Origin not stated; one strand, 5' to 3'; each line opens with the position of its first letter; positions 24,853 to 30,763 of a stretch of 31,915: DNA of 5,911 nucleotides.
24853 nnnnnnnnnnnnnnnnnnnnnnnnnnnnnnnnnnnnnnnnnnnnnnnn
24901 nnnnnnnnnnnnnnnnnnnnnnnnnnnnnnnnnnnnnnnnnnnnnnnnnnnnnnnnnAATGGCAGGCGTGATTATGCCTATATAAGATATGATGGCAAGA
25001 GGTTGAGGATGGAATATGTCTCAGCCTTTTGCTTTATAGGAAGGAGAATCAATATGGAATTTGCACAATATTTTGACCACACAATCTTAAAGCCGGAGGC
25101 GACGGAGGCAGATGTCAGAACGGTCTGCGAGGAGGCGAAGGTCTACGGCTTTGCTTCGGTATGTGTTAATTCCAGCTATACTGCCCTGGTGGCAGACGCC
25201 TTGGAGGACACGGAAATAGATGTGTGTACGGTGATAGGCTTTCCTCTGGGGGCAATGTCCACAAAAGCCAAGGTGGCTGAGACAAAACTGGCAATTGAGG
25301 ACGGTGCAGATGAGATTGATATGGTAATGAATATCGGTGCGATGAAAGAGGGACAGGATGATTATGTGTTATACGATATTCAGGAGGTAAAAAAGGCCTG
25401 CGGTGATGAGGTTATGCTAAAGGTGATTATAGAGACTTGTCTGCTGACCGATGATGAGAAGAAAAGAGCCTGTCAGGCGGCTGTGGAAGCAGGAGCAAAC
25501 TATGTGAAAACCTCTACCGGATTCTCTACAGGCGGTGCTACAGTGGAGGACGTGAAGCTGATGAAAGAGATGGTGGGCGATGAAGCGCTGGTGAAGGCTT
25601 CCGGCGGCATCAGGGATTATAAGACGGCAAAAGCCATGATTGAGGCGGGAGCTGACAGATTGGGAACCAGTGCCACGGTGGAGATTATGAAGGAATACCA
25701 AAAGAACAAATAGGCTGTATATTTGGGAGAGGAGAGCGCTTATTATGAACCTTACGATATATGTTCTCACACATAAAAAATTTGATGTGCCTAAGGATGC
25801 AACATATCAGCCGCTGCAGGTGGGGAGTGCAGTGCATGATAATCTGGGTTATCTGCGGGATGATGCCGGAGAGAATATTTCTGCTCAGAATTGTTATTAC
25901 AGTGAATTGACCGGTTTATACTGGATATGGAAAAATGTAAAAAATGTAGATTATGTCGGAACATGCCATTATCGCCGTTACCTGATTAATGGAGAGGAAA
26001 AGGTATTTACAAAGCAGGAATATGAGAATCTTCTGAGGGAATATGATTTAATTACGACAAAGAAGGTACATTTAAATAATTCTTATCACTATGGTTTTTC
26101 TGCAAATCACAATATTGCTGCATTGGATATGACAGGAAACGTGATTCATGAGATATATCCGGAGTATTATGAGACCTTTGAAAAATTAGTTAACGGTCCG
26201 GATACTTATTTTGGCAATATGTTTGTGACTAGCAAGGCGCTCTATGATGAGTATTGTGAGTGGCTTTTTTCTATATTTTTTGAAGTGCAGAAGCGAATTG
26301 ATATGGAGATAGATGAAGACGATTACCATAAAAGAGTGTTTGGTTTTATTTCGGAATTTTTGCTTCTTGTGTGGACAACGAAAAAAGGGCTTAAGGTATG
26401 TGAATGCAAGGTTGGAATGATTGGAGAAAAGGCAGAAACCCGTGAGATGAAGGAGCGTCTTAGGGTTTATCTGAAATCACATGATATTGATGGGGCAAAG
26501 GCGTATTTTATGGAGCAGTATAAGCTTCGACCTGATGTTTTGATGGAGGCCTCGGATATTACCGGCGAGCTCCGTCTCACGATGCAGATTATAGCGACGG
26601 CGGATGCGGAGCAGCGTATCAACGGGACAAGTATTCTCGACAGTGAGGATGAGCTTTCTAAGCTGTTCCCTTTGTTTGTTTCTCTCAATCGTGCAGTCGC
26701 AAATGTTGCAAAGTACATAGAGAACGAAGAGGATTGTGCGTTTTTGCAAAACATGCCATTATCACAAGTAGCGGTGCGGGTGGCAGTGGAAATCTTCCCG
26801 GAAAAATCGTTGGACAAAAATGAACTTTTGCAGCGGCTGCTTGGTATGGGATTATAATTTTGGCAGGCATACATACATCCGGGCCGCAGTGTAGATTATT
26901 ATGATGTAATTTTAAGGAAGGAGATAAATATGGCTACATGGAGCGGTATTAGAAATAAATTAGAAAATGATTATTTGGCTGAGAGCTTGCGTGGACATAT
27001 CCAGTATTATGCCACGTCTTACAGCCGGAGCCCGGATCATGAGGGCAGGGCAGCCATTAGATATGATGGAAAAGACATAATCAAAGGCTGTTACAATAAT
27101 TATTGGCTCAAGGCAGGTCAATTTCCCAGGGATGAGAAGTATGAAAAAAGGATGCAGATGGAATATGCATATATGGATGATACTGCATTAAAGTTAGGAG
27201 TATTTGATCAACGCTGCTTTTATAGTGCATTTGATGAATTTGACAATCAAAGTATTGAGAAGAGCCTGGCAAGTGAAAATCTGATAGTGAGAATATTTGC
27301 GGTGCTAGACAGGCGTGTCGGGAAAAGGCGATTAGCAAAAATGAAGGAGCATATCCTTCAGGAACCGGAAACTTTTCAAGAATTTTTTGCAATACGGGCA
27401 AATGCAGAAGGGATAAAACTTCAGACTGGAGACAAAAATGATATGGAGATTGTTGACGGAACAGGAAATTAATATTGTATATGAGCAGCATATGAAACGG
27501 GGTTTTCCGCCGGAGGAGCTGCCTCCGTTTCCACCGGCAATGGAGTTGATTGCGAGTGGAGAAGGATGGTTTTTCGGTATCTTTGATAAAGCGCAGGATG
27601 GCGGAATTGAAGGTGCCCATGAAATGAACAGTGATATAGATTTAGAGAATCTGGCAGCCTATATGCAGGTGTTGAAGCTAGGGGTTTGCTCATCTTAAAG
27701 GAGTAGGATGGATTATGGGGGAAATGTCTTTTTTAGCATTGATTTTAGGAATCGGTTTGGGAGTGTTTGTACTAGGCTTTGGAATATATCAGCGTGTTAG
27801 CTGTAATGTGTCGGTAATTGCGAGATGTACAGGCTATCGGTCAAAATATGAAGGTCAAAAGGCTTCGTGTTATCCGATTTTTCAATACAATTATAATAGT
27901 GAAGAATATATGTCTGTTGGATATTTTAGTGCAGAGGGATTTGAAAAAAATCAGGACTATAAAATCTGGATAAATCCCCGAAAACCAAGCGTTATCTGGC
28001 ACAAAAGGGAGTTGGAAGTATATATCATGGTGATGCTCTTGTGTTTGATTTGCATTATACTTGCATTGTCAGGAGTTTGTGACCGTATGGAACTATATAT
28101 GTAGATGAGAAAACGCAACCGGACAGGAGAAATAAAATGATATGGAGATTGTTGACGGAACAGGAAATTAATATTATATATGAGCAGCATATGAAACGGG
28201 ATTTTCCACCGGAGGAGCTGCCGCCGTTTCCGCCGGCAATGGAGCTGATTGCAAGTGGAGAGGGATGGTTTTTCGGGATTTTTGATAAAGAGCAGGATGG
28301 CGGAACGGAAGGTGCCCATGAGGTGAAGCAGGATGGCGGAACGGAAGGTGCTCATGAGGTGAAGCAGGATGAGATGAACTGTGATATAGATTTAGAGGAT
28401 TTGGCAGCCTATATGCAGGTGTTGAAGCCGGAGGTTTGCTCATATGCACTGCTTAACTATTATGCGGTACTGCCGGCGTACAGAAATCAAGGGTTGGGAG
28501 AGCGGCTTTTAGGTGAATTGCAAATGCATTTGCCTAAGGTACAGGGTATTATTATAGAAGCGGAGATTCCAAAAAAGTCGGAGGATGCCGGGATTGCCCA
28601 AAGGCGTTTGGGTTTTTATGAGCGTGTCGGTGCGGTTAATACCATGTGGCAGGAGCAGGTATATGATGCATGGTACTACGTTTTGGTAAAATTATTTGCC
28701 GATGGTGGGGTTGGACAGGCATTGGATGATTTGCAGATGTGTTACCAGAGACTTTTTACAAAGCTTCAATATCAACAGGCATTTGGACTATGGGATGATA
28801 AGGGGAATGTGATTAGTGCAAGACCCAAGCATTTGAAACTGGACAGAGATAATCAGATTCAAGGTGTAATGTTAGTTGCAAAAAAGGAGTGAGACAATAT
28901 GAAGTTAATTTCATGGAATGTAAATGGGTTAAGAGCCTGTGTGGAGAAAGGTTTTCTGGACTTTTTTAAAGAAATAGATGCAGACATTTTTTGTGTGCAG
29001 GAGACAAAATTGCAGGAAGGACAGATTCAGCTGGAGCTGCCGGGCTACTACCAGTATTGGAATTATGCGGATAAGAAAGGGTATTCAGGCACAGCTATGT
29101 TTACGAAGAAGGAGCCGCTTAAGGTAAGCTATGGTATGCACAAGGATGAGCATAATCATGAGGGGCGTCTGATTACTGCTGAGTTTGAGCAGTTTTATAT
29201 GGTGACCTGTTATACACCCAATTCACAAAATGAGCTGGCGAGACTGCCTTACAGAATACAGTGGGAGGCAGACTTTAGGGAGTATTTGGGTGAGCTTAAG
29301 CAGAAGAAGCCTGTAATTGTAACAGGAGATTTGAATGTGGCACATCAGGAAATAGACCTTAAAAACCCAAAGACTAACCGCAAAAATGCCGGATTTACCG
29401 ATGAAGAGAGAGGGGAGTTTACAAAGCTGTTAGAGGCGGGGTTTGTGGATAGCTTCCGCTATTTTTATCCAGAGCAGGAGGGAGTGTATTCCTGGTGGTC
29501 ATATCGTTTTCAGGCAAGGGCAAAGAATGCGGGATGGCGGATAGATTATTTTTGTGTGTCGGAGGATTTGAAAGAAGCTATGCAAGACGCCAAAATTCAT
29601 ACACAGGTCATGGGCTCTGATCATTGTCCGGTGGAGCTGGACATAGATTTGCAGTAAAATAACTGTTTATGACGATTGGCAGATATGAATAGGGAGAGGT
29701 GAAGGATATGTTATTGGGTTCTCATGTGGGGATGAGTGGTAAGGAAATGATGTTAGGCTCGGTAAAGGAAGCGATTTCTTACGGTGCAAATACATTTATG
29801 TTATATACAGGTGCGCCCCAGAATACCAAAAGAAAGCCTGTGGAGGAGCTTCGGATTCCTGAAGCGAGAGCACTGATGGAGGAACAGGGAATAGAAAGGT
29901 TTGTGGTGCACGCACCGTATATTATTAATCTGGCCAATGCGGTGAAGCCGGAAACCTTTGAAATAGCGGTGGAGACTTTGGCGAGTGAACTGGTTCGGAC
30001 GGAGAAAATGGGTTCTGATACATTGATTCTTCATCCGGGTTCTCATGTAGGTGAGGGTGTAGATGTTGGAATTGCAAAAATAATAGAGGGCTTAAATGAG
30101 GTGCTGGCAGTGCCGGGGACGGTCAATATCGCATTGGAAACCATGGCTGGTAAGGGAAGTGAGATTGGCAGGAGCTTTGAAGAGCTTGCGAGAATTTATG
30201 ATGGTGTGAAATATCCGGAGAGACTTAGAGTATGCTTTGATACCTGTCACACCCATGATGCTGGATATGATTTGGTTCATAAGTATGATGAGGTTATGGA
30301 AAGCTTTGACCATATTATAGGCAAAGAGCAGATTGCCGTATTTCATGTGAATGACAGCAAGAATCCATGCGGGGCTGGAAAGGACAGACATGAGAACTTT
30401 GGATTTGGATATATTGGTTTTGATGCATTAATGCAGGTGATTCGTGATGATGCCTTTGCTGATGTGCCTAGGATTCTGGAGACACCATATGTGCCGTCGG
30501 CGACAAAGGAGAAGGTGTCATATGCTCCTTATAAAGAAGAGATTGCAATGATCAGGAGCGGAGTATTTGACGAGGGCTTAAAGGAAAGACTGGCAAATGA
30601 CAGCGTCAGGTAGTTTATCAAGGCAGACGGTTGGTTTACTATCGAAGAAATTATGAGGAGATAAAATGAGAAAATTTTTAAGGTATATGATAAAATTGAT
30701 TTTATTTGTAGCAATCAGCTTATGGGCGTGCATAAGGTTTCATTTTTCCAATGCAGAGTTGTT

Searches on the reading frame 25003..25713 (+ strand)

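Call 30: search_protein_families(library=pfam, proteins=[window:25003-25713:+])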
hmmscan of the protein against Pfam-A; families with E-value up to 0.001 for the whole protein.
window:25003-25713:+ (236 aa): 1 family
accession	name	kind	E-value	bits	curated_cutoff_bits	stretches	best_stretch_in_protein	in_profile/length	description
PF01791.15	DeoC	-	1.5e-19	71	23.8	1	21-217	3-217/229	DeoC/LacD family aldolase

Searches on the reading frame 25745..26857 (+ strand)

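Call 56: search_protein_families(library=pfam, proteins=[window:25745-26857:+], max_evalue=0.01)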
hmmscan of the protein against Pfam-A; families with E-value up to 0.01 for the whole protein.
window:25745-26857:+ (370 aa): 1 family
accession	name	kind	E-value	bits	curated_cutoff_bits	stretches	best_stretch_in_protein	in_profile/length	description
PF14393.11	DUF4422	-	7.7e-82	274.8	25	1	5-214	2-219/220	Domain of unknown function (DUF4422)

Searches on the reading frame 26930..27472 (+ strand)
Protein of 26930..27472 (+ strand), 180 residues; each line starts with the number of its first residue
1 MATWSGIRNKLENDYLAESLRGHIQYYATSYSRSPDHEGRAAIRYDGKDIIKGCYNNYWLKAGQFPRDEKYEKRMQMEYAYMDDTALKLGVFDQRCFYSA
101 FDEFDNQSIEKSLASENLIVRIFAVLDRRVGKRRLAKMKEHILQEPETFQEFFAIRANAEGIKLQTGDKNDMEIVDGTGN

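Call 56: search_protein_families(library=pfam, proteins=[window:26930-27472:+], max_evalue=0.01)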
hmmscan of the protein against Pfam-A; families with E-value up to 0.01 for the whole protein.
window:26930-27472:+ (180 aa): 1 family
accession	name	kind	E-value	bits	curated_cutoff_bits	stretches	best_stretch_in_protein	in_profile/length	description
PF25753.1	SF0329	-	1.1e-48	165.9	27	1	3-156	1-164/165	SF0329 protein family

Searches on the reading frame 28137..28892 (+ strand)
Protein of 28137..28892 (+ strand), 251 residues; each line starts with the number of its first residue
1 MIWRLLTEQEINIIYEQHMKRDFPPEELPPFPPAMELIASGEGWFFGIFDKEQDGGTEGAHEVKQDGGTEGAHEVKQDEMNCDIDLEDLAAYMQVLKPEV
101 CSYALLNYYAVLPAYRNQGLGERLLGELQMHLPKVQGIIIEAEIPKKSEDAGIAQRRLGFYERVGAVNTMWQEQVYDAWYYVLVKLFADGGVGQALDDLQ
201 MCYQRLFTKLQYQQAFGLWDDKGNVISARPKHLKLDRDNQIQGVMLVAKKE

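Call 56: search_protein_families(library=pfam, proteins=[window:28137-28892:+], max_evalue=0.01)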
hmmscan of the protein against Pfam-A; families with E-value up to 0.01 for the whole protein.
window:28137-28892:+ (251 aa): 2 families
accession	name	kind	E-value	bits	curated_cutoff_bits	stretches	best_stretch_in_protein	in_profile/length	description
PF13508.13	Acetyltransf_7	-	1.3e-06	29.2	27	1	104-165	30-81/84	Acetyltransferase (GNAT) domain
PF00583.31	Acetyltransf_1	-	0.00019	22.1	20.7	1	102-151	58-107/116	Acetyltransferase (GNAT) family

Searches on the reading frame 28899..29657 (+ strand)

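Call 56: search_protein_families(library=pfam, proteins=[window:28899-29657:+], max_evalue=0.01)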
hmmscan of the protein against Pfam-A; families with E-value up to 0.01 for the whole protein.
window:28899-29657:+ (252 aa): 2 families
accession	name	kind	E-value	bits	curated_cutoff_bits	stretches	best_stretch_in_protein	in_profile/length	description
PF03372.29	Exo_endo_phos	-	1.8e-33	116.5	24.5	1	4-242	1-225/225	Endonuclease/Exonuclease/phosphatase family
PF14529.12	Exo_endo_phos_2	-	1.5e-05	25.3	27.4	0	100-154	2-48/117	Endonuclease-reverse transcriptase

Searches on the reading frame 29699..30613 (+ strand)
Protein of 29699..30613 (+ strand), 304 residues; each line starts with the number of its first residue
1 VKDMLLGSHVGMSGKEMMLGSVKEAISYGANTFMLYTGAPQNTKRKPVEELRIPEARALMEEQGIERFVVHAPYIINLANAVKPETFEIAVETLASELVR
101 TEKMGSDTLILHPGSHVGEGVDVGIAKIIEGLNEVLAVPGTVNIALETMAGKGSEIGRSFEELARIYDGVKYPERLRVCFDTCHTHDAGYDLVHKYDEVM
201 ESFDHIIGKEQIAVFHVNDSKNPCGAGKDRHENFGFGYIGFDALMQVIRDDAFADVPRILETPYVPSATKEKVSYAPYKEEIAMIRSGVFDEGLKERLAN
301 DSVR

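Call 56: search_protein_families(library=pfam, proteins=[window:29699-30613:+], max_evalue=0.01)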
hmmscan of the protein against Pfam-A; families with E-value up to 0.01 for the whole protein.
window:29699-30613:+ (304 aa): 1 family
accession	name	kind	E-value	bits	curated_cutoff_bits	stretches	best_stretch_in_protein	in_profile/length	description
PF01261.30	AP_endonuc_2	-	3.3e-55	187.9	31.1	1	23-285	2-246/249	Xylose isomerase-like TIM barrel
